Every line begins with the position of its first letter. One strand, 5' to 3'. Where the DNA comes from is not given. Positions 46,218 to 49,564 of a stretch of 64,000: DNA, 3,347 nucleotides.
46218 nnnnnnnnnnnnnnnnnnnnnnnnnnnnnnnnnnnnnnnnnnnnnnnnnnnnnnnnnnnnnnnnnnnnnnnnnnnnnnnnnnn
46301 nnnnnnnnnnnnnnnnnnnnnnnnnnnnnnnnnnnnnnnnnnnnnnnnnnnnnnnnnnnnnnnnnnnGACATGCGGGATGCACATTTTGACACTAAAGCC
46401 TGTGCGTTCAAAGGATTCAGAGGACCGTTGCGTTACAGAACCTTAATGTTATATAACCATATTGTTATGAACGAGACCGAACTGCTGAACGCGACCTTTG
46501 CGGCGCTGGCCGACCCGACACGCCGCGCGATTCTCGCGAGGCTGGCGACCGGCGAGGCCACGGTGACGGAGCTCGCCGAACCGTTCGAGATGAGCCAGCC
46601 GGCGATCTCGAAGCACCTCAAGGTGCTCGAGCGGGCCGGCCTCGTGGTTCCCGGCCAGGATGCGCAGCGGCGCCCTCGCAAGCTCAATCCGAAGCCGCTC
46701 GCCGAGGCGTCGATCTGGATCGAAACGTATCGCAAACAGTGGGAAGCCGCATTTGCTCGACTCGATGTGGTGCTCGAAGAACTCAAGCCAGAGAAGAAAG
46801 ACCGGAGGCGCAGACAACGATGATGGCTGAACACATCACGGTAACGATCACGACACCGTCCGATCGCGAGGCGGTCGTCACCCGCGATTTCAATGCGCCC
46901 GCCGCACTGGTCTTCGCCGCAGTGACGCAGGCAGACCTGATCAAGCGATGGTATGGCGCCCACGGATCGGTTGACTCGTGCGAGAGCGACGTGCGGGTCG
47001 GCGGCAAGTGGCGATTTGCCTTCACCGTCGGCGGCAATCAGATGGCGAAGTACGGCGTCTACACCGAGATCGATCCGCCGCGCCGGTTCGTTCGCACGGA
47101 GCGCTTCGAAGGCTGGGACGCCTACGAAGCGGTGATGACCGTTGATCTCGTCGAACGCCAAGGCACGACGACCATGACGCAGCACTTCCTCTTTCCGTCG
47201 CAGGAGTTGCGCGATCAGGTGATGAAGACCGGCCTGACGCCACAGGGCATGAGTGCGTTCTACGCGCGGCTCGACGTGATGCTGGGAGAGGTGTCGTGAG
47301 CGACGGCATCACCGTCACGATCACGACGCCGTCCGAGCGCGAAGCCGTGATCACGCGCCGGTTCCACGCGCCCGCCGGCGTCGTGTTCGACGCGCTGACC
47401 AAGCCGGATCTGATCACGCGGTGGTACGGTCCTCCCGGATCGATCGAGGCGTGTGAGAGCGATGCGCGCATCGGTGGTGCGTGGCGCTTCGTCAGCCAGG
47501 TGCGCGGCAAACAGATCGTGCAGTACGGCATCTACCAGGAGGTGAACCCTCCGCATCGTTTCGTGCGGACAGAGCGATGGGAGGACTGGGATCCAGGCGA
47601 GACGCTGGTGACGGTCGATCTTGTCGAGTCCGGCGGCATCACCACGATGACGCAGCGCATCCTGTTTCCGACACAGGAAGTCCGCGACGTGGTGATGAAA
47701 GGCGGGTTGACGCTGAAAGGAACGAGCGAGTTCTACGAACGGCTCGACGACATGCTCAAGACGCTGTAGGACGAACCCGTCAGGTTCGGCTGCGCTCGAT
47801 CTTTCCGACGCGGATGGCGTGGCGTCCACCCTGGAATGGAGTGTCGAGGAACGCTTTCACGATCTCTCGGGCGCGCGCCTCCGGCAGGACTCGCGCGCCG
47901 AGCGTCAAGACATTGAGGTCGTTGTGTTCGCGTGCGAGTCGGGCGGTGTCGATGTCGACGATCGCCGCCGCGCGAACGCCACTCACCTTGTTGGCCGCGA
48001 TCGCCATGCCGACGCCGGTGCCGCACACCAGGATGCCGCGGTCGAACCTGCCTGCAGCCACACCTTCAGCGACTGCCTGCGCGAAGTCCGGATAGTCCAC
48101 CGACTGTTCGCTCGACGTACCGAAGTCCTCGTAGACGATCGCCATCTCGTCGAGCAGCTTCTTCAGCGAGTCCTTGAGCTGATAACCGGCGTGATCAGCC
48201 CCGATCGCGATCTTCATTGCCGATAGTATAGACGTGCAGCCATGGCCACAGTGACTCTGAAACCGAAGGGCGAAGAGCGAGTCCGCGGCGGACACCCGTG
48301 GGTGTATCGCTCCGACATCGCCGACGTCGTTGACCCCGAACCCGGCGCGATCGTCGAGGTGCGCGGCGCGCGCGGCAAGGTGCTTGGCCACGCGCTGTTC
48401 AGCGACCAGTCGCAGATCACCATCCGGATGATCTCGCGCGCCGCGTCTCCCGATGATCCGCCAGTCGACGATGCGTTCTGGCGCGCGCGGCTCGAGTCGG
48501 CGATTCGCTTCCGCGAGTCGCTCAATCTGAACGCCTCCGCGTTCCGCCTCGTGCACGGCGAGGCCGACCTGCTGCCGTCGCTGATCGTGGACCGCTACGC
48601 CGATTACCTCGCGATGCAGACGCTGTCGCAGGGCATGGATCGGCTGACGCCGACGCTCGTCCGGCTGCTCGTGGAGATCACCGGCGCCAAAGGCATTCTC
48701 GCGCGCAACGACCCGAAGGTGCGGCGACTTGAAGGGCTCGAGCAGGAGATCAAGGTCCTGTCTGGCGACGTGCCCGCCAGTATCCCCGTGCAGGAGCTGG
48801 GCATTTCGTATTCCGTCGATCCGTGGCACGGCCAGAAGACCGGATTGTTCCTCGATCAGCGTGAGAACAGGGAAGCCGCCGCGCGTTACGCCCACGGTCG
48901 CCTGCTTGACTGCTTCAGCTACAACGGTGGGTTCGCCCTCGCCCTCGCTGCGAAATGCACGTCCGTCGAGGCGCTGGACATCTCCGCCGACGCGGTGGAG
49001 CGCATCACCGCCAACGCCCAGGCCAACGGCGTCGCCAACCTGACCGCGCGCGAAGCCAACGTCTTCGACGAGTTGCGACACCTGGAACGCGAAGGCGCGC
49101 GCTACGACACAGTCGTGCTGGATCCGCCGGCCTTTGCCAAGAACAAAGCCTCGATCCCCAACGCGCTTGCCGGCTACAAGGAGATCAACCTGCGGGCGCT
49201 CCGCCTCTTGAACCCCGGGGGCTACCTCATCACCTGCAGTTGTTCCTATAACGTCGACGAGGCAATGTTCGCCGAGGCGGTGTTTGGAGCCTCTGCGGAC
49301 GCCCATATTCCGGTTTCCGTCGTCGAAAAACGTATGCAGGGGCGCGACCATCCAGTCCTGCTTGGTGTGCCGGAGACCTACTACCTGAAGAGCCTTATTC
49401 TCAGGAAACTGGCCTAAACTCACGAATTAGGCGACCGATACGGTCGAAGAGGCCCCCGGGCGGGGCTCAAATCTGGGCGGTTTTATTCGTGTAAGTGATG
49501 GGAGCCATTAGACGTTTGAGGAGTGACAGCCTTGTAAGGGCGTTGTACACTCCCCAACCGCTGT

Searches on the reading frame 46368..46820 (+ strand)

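Call 40: search_protein_families(library=pfam, proteins=[window:46368-46820:+], max_evalue=0.01)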
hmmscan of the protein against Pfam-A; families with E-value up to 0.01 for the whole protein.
window:46368-46820:+ (151 aa): 12 families
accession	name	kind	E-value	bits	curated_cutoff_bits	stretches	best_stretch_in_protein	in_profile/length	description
PF12840.13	HTH_20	-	4.3e-16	59.1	27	1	47-94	1-49/51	Helix-turn-helix domain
PF01022.26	HTH_5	-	9.6e-16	57.8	22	1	49-93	1-45/47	Bacterial regulatory protein, arsR family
PF12802.13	MarR_2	-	1.5e-07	31.9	27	1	54-98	9-55/61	MarR family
PF13412.12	HTH_24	-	1.6e-05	24.9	21.9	1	49-93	2-47/48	Winged helix-turn-helix DNA-binding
PF01047.28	MarR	-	4.4e-05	23.7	24.6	1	61-93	15-47/59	MarR family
PF01978.25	TrmB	-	0.00028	21.1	25.6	1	59-108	18-64/68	Sugar-specific transcriptional regulator TrmB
PF08279.18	HTH_11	-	0.00033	20.9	25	1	52-93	2-45/55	HTH domain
PF09339.16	HTH_IclR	-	0.0005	20.2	22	1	55-94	8-49/52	IclR helix-turn-helix domain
PF25213.1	HVO_A0261_N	-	0.00093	19.5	35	1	50-94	11-55/86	HVO_A0261 N-terminal domain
PF21476.4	PF0610-like_N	-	0.0016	19.1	33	1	51-89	2-40/50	PF0610-like, N-terminal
PF13601.12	HTH_34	-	0.0031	18.1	27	1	54-102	4-53/80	Winged helix DNA-binding domain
PF24270.1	HTH_Cmi2_C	-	0.0084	16.8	27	0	54-95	79-120/125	Cmi2, C-terminal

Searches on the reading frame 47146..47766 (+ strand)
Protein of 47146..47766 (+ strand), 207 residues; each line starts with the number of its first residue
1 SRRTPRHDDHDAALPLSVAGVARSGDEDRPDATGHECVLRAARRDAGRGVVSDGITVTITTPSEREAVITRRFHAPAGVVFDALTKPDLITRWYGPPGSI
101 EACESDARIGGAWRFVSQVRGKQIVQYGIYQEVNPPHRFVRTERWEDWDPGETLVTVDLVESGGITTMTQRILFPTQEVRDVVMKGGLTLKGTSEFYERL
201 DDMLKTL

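Call 40: search_protein_families(library=pfam, proteins=[window:47146-47766:+], max_evalue=0.01)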
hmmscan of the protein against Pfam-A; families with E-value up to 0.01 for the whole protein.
window:47146-47766:+ (207 aa): 1 family
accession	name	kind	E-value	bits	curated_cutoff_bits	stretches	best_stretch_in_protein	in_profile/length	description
PF08327.17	AHSA1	-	1.2e-21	77.7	22.1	1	75-204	2-124/125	Activator of Hsp90 ATPase homolog 1-like protein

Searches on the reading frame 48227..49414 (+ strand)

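Call 66: search_protein_families(library=pfam, proteins=[window:48227-49414:+], max_evalue=0.00001)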
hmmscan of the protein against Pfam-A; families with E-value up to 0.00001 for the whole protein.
window:48227-49414:+ (396 aa): 6 families
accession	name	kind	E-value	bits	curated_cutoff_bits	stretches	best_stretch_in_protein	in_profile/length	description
PF17785.7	PUA_3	-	4.3e-21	74.9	22.6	1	9-71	1-64/64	PUA-like domain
PF10672.15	Methyltrans_SAM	-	5.2e-18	65.7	27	1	175-351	75-251/286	S-adenosylmethionine-dependent methyltransferase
PF13847.12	Methyltransf_31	-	2.6e-11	43.8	27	1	224-344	5-119/145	Methyltransferase domain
PF05175.20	MTS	-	4.1e-07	30.2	23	1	222-337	31-139/170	Methyltransferase small domain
PF03602.21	Cons_hypoth95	-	4.2e-07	30.2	24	1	221-314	40-133/182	Conserved hypothetical protein 95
PF09445.16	Methyltransf_15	-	9.1e-07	29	22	1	225-301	3-80/165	RNA cap guanine-N2 methyltransferase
